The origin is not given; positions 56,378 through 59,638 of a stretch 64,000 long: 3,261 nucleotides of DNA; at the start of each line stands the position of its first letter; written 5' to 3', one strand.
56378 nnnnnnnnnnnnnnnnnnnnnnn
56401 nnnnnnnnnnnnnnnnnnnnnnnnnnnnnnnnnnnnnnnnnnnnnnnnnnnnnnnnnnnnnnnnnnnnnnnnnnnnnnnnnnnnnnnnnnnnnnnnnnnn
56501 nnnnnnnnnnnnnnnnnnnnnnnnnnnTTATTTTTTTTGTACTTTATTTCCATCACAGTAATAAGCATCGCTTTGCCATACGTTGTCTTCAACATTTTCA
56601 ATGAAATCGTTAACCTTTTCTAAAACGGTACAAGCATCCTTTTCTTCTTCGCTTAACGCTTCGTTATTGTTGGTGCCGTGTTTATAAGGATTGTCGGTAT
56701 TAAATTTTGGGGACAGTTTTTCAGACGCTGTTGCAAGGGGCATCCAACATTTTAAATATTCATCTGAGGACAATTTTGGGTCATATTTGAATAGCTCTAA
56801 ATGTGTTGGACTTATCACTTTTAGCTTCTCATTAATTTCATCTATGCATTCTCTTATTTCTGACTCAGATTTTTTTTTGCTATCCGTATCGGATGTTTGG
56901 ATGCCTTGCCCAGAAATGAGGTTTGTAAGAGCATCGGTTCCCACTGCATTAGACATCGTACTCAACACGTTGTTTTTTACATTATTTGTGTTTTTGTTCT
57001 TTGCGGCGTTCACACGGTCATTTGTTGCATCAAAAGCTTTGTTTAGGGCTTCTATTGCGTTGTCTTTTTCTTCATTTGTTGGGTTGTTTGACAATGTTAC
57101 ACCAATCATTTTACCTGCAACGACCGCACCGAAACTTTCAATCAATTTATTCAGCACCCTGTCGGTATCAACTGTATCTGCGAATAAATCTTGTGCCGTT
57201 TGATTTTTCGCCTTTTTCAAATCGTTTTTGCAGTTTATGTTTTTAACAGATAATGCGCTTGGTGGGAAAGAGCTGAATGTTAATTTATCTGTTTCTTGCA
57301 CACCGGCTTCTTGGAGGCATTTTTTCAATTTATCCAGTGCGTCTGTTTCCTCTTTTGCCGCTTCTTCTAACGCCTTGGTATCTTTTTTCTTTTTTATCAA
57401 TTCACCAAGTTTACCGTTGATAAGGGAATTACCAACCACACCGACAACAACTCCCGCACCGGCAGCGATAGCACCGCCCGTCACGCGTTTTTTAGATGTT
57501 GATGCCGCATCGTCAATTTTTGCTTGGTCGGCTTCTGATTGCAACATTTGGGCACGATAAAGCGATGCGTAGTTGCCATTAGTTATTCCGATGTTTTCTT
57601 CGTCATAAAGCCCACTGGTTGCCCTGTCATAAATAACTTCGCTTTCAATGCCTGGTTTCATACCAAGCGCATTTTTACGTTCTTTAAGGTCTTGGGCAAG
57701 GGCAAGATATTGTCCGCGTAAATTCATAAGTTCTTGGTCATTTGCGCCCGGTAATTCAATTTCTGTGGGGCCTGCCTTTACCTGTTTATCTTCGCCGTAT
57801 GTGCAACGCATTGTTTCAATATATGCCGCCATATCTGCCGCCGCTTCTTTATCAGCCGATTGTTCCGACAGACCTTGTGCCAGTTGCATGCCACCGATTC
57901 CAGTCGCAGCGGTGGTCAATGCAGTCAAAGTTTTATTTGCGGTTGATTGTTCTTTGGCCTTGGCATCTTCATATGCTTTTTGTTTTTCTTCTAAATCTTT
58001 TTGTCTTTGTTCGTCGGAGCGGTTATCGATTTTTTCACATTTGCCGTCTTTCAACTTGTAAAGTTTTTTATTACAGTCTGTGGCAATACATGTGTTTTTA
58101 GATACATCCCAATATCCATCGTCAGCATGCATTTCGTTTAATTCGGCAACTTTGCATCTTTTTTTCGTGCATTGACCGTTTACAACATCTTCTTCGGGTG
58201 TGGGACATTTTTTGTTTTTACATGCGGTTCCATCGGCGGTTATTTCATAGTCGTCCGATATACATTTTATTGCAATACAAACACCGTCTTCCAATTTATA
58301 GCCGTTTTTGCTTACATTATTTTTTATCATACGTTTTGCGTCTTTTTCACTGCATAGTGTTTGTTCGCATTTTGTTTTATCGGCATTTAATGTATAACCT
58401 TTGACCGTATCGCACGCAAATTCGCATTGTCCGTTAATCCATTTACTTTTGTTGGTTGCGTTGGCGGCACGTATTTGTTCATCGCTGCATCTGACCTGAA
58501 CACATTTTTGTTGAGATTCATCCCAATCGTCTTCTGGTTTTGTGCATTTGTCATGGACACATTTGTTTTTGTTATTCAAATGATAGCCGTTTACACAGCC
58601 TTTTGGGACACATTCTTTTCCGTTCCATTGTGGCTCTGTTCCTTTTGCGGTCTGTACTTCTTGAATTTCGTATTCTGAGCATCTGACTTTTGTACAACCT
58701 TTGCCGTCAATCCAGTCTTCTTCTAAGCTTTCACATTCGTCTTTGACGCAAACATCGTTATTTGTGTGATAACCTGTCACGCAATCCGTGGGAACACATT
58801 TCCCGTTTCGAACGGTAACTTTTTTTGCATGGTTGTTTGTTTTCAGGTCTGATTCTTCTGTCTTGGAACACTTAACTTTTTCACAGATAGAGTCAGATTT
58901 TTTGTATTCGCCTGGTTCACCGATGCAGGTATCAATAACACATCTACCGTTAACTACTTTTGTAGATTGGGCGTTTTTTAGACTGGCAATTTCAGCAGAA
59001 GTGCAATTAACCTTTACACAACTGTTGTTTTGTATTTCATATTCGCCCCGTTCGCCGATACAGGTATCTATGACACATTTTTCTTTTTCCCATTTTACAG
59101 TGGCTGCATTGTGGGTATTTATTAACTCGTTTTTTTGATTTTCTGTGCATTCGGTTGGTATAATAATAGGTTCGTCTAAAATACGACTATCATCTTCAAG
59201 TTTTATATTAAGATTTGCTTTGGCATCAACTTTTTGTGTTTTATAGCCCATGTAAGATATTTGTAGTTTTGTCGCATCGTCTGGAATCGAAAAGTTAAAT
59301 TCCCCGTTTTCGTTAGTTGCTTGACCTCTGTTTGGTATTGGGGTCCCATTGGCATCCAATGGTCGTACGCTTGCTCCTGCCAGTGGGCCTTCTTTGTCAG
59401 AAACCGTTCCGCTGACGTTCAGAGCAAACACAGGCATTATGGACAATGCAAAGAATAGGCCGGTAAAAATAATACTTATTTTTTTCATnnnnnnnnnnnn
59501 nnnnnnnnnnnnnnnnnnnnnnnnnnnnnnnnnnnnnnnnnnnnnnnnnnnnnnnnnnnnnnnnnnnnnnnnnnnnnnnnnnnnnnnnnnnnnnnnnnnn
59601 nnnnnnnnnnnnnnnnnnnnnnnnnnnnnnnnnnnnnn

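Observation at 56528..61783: Three-gene minus-strand operon of Cys-rich secreted proteins ending in a 986-aa modular Cys-repeat protein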

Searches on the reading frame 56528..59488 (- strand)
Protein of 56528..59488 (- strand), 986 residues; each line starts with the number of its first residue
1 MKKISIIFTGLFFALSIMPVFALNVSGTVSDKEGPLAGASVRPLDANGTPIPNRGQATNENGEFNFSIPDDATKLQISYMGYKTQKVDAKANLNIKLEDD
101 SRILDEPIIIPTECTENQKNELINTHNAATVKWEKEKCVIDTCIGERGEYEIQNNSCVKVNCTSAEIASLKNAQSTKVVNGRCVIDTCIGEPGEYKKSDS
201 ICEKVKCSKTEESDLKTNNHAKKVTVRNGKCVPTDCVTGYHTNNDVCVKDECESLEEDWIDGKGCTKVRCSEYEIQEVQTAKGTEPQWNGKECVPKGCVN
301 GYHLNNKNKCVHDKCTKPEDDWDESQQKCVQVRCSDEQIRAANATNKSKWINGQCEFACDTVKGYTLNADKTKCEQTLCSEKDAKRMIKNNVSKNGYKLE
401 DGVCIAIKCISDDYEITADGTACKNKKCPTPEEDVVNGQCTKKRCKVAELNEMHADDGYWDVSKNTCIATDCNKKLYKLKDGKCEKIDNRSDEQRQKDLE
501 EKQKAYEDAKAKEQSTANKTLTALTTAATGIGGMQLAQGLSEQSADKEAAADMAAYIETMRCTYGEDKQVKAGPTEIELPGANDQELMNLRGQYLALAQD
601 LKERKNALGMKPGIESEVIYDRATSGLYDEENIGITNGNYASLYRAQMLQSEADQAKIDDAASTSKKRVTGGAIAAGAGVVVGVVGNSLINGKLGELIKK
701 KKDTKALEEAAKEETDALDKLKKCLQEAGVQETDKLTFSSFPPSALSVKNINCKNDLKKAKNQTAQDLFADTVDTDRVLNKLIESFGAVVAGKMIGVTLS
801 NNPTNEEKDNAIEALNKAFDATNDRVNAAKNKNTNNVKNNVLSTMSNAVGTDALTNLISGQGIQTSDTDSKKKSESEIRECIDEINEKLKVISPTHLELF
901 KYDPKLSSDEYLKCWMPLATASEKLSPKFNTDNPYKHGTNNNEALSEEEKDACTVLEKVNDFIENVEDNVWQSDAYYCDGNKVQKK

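Call 5: search_protein_families(library=pfam, proteins=[window:56528-59488:-], max_evalue=1)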
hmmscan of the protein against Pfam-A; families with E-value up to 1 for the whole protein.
window:56528-59488:- (986 aa): 6 families
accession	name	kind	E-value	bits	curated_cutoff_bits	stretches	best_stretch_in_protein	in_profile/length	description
PF13715.12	CarbopepD_reg_2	-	8.9e-12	45.3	32.2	1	25-106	1-85/88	CarboxypepD_reg-like domain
PF07564.17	DUF1542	-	0.017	15.6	24.3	1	800-847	23-71/77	Domain of Unknown Function (DUF1542)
PF13806.12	Rieske_2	-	0.021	15.2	27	0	464-488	61-85/104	Rieske-like [2Fe-2S] domain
PF14331.11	IcmF-related_N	-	0.11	12.2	25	1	858-903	31-76/259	IcmF-related N-terminal domain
PF12662.13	cEGF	-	0.35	11.2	26.6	0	363-375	8-20/24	Complement Clr-like EGF-like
PF22217.1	ACDH-11_C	-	0.66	10.8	27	0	696-738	12-54/122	Acyl-CoA dehydrogenase 11 C-terminal domain-like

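Call 6: search_protein_families(library=ncbifam, proteins=[window:56528-59488:-], max_evalue=1)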
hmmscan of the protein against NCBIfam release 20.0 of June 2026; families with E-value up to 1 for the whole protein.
window:56528-59488:- (986 aa): 0 families

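Call 9: find_homologous_proteins(query=window:56528-59488:-)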
Query window:56528-59488:- (986 aa): 1088 proteins with E <= 0.001 among 6892 candidates; the best 120 are listed.
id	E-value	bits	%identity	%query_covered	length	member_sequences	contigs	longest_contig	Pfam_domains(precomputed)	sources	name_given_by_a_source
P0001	0.0e+0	1321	62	99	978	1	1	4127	PF13715.13,PF13620.13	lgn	-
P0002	0.0e+0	1019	55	98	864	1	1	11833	-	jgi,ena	-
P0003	2.3e-284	964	56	87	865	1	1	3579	PF13715.13,PF13620.13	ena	-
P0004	9.3e-235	800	56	70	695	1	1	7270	-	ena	-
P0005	2.2e-229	782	59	61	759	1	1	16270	PF13715.13,PF13620.13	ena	-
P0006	6.9e-174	599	54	52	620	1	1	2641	PF13715.13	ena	-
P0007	3.4e-152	527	45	63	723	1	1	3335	PF13715.13,PF13620.13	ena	-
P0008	2.8e-151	524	51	48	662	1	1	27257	PF13715.13,PF13620.13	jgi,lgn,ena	-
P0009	5.1e-150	520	42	76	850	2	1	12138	PF13715.13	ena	-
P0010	9.3e-146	505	49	53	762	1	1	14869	PF13715.13,PF13620.13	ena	-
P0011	6.0e-42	162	48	20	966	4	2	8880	PF00691.26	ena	-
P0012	5.3e-6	43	40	11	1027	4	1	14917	PF13715.13,PF07715.21,PF13620.13,PF00593.31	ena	-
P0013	3.0e-5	40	37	11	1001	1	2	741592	PF13715.13,PF07715.21,PF13620.13,PF00593.31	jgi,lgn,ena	jgi:iron complex outermembrane receptor protein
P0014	3.1e-5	40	39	10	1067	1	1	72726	PF13715.13,PF07715.21,PF13620.13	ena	-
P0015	4.8e-5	40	38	10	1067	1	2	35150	PF13715.13,PF07715.21,PF13620.13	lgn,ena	-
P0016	7.0e-5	39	38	10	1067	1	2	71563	PF13715.13,PF07715.21,PF13620.13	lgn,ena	-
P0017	7.6e-5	39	38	10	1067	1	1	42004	PF13715.13,PF07715.21,PF13620.13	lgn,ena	-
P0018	9.1e-5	39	38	10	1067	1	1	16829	PF13715.13,PF07715.21,PF13620.13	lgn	-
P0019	9.1e-5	39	38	10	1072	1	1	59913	PF13715.13,PF07715.21,PF13620.13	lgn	-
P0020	9.4e-5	39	38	10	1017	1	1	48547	PF13715.13,PF07715.21,PF13620.13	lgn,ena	-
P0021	1.1e-4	39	37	10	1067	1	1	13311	PF13715.13,PF07715.21,PF13620.13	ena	-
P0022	1.7e-4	38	38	10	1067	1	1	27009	PF13715.13,PF07715.21,PF13620.13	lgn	-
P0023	1.7e-4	38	37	10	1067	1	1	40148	PF13715.13,PF07715.21,PF13620.13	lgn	-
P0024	1.7e-4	38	38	10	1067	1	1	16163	PF13715.13,PF07715.21,PF13620.13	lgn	-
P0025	1.8e-4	38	38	10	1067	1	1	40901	PF13715.13,PF07715.21,PF13620.13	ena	-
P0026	2.0e-4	38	37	10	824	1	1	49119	PF13715.13,PF07715.21,PF13620.13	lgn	-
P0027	2.1e-4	38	38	10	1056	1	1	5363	PF13715.13,PF07715.21,PF13620.13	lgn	-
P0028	2.1e-4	38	37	10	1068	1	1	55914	PF13715.13,PF07715.21,PF13620.13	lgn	-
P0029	2.1e-4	38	37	10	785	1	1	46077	PF13715.13,PF07715.21,PF13620.13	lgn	-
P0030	2.2e-4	38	37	10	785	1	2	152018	PF13715.13,PF07715.21,PF13620.13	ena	-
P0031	2.3e-4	38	37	10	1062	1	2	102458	PF13715.13,PF07715.21,PF13620.13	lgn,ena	-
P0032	2.3e-4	38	37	10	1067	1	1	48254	PF13715.13,PF07715.21,PF13620.13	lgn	-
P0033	2.3e-4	38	37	10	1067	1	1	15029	PF13715.13,PF07715.21,PF13620.13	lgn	-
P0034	2.3e-4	38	37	10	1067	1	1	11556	PF13715.13,PF07715.21,PF13620.13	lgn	-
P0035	2.4e-4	38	37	10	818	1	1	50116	PF13715.13,PF07715.21,PF13620.13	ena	-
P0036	2.4e-4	38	37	10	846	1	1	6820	PF13715.13,PF07715.21,PF13620.13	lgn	-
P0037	2.4e-4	38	37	10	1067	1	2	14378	PF13715.13,PF07715.21,PF13620.13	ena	-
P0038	2.4e-4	37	38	10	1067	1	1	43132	PF13715.13,PF07715.21,PF13620.13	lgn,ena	-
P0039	2.4e-4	37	38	10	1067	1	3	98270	PF13715.13,PF07715.21,PF13620.13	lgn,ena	-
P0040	2.5e-4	37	36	11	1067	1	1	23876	PF13715.13,PF07715.21,PF13620.13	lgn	-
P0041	2.5e-4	37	37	10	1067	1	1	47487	PF13715.13,PF07715.21,PF13620.13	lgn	-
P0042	2.5e-4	37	37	10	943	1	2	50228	PF13715.13,PF07715.21,PF13620.13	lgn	-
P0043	2.6e-4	37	37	10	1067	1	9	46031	PF13715.13,PF07715.21,PF13620.13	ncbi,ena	-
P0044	2.7e-4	37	37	10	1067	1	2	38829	PF13715.13,PF07715.21,PF13620.13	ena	-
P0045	2.7e-4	37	37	10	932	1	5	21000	PF13715.13,PF07715.21,PF13620.13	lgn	-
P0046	2.7e-4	37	37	10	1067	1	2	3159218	PF13715.13,PF07715.21,PF13620.13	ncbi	-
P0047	2.8e-4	37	37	10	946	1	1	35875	PF13715.13,PF07715.21,PF13620.13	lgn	-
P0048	2.9e-4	37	37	10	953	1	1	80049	PF13715.13,PF07715.21,PF13620.13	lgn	-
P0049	2.9e-4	37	37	10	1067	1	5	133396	PF13715.13,PF07715.21,PF13620.13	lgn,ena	-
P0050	2.9e-4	37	37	10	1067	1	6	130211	PF13715.13,PF07715.21,PF13620.13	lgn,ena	-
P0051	2.9e-4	37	38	10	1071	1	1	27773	PF13715.13,PF07715.21,PF13620.13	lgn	-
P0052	2.9e-4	37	37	10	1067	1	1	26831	PF13715.13,PF07715.21,PF13620.13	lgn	-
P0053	3.0e-4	37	37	10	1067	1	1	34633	PF13715.13,PF07715.21,PF13620.13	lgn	-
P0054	3.0e-4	37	37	10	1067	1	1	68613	PF13715.13,PF07715.21,PF13620.13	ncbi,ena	-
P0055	3.0e-4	37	37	10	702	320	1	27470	PF13715.13,PF07715.21,PF13620.13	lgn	-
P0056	3.0e-4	37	37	10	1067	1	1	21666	PF13715.13,PF07715.21,PF13620.13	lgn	-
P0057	3.0e-4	37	37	10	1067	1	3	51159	PF13715.13,PF07715.21,PF13620.13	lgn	-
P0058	3.0e-4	37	37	10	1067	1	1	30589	PF13715.13,PF07715.21,PF13620.13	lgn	-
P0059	3.1e-4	37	37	10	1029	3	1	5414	PF13715.13,PF07715.21,PF13620.13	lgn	-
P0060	3.1e-4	37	37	10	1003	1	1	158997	PF13715.13,PF07715.21,PF13620.13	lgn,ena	-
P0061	3.1e-4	37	37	10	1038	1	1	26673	PF13715.13,PF07715.21,PF13620.13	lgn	-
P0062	3.1e-4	37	37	10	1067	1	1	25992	PF13715.13,PF07715.21,PF13620.13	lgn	-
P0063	3.2e-4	37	36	10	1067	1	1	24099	PF13715.13,PF07715.21,PF13620.13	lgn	-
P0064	3.2e-4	37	37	10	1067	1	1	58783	PF13715.13,PF07715.21,PF13620.13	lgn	-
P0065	3.2e-4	37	37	10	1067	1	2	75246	PF13715.13,PF07715.21,PF13620.13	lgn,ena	-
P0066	3.2e-4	37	37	10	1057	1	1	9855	PF13715.13,PF07715.21,PF13620.13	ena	-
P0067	3.2e-4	37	37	10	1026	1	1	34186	PF13715.13,PF07715.21,PF13620.13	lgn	-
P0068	3.2e-4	37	37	10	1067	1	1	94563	PF13715.13,PF07715.21,PF13620.13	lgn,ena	-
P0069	3.2e-4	37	37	10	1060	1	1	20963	PF13715.13,PF07715.21,PF13620.13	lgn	-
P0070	3.2e-4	37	37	10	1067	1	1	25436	PF13715.13,PF07715.21,PF13620.13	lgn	-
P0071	3.2e-4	37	37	10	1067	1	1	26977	PF13715.13,PF07715.21,PF13620.13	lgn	-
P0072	3.2e-4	37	37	10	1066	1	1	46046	PF13715.13,PF07715.21,PF13620.13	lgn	-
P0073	3.2e-4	37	37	10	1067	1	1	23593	PF13715.13,PF07715.21,PF13620.13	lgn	-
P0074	3.2e-4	37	37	10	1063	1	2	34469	PF13715.13,PF07715.21,PF13620.13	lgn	-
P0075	3.2e-4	37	37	10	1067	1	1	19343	PF13715.13,PF07715.21,PF13620.13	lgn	-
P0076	3.2e-4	37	37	10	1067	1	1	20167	PF13715.13,PF07715.21,PF13620.13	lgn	-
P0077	3.2e-4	37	37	10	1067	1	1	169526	PF13715.13,PF07715.21,PF13620.13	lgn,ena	-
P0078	3.2e-4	37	37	10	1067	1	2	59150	PF13715.13,PF07715.21,PF13620.13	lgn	-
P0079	3.2e-4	37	37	10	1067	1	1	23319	PF13715.13,PF07715.21,PF13620.13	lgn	-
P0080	3.2e-4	37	37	10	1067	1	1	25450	PF13715.13,PF07715.21,PF13620.13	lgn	-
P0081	3.2e-4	37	37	10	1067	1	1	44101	PF13715.13,PF07715.21,PF13620.13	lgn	-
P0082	3.2e-4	37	37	10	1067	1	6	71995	PF13715.13,PF07715.21,PF13620.13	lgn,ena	-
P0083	3.2e-4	37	37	10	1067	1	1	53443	PF13715.13,PF07715.21,PF13620.13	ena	-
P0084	3.2e-4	37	37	10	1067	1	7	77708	PF13715.13,PF07715.21,PF13620.13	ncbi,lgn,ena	-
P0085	3.2e-4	37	37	10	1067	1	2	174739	PF13715.13,PF07715.21,PF13620.13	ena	-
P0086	3.2e-4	37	37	10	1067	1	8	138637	PF13715.13,PF07715.21,PF13620.13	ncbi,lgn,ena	-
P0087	3.2e-4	37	37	10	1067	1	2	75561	PF13715.13,PF07715.21,PF13620.13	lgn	-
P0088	3.2e-4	37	37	10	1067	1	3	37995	PF13715.13,PF07715.21,PF13620.13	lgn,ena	-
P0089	3.2e-4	37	37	10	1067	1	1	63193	PF13715.13,PF07715.21,PF13620.13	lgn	-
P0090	3.2e-4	37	37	10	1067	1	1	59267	PF13715.13,PF07715.21,PF13620.13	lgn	-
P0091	3.2e-4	37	37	10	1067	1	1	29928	PF13715.13,PF07715.21,PF13620.13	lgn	-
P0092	3.2e-4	37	37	10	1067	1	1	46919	PF13715.13,PF07715.21,PF13620.13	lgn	-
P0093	3.2e-4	37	37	10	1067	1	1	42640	PF13715.13,PF07715.21,PF13620.13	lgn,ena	-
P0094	3.2e-4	37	37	10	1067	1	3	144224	PF13715.13,PF07715.21,PF13620.13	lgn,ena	-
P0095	3.2e-4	37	37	10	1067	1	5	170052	PF13715.13,PF07715.21,PF13620.13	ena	-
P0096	3.2e-4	37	37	10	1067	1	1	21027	PF13715.13,PF07715.21,PF13620.13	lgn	-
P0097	3.2e-4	37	37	10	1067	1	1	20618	PF13715.13,PF07715.21,PF13620.13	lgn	-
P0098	3.2e-4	37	37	10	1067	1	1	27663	PF13715.13,PF07715.21,PF13620.13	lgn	-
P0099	3.2e-4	37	37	10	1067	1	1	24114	PF13715.13,PF07715.21,PF13620.13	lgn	-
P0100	3.2e-4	37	37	10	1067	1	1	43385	PF13715.13,PF07715.21,PF13620.13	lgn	-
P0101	3.2e-4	37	37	10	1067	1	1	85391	PF13715.13,PF07715.21,PF13620.13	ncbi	-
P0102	3.2e-4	37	37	10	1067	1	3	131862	PF13715.13,PF07715.21,PF13620.13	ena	-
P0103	3.2e-4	37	37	10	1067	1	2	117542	PF13715.13,PF07715.21,PF13620.13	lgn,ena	-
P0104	3.2e-4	37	37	10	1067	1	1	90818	PF13715.13,PF07715.21,PF13620.13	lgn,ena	-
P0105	3.2e-4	37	37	10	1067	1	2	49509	PF13715.13,PF07715.21,PF13620.13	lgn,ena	-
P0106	3.2e-4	37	37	10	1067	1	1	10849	PF13715.13,PF07715.21,PF13620.13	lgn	-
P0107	3.2e-4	37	37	10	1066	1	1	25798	PF13715.13,PF07715.21,PF13620.13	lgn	-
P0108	3.2e-4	37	37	10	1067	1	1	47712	PF13715.13,PF07715.21,PF13620.13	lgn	-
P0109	3.2e-4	37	37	10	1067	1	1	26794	PF13715.13,PF07715.21,PF13620.13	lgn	-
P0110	3.2e-4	37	37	10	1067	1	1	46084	PF13715.13,PF07715.21,PF13620.13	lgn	-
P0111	3.2e-4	37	37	10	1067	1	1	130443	PF13715.13,PF07715.21,PF13620.13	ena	-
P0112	3.2e-4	37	37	10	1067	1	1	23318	PF13715.13,PF07715.21,PF13620.13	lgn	-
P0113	3.2e-4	37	37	10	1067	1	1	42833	PF13715.13,PF07715.21,PF13620.13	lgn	-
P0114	3.2e-4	37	37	10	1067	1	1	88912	PF13715.13,PF07715.21,PF13620.13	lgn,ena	-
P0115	3.2e-4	37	37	10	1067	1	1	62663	PF13715.13,PF07715.21,PF13620.13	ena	-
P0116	3.2e-4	37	37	10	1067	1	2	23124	PF13715.13,PF07715.21,PF13620.13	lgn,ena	-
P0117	3.2e-4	37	37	10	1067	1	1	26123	PF13715.13,PF07715.21,PF13620.13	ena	-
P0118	3.2e-4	37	37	10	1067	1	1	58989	PF13715.13,PF07715.21,PF13620.13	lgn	-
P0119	3.2e-4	37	37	10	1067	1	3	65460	PF13715.13,PF07715.21,PF13620.13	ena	-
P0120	3.2e-4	37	37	10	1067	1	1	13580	PF13715.13,PF07715.21,PF13620.13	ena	-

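Call 10: find_encoding_contigs(protein=P0008, flank=10000, max_places=3)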
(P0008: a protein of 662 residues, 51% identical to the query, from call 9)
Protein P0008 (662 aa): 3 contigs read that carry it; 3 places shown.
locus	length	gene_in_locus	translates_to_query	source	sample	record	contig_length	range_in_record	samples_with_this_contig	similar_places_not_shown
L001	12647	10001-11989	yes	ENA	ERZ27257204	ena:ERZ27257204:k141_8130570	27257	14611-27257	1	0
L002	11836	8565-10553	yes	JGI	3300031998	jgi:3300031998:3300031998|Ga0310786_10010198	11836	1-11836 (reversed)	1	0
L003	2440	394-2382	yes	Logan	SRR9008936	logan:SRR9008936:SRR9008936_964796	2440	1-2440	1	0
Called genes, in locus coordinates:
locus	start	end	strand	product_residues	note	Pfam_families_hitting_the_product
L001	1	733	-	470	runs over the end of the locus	PF13623:SurA_N_2, PF13624:SurA_N_3, PF13145:Rotamase_2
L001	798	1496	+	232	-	PF00121:TIM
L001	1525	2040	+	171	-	PF01025:GrpE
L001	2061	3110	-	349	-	PF02275:CBAH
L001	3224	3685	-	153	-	-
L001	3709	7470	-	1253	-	PF13637:Ank_4 (weak)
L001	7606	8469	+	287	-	-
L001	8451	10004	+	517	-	-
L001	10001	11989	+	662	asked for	PF13620:CarboxypepD_reg (weak), PF13715:CarbopepD_reg_2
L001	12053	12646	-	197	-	?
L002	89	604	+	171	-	PF01025:GrpE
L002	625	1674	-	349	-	PF02275:CBAH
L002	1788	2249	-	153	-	-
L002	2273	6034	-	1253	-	PF13637:Ank_4 (weak)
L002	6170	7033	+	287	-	-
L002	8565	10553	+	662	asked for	PF13620:CarboxypepD_reg (weak), PF13715:CarbopepD_reg_2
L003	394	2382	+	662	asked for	PF13620:CarboxypepD_reg (weak), PF13715:CarbopepD_reg_2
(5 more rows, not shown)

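Call 11: find_encoding_contigs(protein=P0005, flank=10000, max_places=3)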
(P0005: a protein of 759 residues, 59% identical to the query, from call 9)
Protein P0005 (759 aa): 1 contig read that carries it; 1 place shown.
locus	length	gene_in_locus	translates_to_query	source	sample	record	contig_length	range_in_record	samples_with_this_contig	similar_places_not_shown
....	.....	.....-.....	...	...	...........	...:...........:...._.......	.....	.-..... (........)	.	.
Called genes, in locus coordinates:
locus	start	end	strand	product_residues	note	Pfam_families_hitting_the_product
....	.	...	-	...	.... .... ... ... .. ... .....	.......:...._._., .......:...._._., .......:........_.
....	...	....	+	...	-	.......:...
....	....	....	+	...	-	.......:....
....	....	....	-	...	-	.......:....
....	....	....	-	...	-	-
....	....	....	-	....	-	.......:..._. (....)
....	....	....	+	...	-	-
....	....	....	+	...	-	-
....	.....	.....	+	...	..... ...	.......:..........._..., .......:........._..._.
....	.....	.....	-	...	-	?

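Call 12: find_encoding_contigs(protein=P0002, flank=10000, max_places=3)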
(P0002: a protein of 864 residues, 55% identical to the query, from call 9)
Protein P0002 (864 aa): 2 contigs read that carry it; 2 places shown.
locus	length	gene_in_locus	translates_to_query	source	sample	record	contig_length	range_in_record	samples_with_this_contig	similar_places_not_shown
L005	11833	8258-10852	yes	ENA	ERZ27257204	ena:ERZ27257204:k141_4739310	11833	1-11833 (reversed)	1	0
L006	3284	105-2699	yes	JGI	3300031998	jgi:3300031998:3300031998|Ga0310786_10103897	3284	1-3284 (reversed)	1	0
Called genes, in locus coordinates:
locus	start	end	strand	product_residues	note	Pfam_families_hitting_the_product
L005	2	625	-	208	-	?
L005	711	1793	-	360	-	PF02275:CBAH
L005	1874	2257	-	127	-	-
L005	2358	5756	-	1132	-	-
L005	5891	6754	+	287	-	-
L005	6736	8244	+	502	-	-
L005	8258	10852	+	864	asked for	-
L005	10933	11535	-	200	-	PF01281:Ribosomal_L9_N, PF03948:Ribosomal_L9_C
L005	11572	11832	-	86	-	?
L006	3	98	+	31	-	?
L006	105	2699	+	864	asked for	-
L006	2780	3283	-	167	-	?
